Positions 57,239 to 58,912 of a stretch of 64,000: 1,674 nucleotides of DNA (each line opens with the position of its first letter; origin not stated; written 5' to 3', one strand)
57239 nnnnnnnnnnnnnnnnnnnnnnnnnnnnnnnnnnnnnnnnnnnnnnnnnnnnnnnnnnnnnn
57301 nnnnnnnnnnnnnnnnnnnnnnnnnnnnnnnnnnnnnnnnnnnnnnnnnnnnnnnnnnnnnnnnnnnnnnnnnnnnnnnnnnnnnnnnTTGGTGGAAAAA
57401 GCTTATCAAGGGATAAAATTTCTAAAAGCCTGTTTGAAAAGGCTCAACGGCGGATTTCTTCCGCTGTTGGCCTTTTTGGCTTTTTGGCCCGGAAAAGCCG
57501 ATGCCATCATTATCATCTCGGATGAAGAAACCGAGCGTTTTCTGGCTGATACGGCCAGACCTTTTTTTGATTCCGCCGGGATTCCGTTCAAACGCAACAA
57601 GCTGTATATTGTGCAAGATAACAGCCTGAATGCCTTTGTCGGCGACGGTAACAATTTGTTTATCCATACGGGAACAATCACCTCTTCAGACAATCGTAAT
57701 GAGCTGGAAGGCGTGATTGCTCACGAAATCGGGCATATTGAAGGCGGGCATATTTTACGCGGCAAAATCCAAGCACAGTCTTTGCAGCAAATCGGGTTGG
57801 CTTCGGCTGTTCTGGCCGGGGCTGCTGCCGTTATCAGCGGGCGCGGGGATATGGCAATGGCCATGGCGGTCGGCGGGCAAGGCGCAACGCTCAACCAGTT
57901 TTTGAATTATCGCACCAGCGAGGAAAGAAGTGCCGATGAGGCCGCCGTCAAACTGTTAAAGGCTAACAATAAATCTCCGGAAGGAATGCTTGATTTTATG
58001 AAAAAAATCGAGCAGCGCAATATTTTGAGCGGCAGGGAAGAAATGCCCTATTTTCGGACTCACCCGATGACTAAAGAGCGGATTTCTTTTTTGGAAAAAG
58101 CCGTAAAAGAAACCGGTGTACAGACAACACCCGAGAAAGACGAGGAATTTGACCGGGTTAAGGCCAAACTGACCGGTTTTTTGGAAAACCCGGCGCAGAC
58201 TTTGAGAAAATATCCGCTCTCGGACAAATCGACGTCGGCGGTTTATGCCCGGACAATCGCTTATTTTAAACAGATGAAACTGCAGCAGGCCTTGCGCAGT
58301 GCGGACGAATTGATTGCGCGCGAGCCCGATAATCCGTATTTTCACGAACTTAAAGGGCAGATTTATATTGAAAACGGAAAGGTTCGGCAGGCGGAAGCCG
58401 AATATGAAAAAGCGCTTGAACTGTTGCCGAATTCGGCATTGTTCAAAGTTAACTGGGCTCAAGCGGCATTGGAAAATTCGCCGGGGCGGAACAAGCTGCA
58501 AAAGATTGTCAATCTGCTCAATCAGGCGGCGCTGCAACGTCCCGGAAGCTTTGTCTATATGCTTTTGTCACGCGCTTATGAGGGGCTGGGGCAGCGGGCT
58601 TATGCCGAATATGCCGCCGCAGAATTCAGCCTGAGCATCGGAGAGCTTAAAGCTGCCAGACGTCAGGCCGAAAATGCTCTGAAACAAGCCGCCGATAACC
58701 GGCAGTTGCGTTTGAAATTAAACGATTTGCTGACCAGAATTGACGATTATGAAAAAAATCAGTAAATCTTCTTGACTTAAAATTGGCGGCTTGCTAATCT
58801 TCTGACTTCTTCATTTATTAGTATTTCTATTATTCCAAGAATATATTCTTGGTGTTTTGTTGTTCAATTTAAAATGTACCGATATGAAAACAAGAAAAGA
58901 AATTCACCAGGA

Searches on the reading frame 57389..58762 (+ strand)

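Call 75: search_protein_families(library=pfam, proteins=[window:57389-58762:+], max_evalue=0.00001)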
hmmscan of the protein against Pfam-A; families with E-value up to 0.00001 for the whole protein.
window:57389-58762:+ (458 aa): 4 families
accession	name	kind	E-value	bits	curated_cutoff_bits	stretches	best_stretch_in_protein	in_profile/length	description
PF01435.24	Peptidase_M48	-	3.6e-31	108.9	20.3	1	52-237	7-184/186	Peptidase family M48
PF13428.12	TPR_14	-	3.1e-07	30.9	23.5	0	322-358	7-43/44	Tetratricopeptide repeat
PF13432.12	TPR_16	-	6e-07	30.2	32.7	1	290-350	5-65/65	Tetratricopeptide repeat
PF00515.34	TPR_1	-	5.8e-06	26.3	27.8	0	322-348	7-33/34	Tetratricopeptide repeat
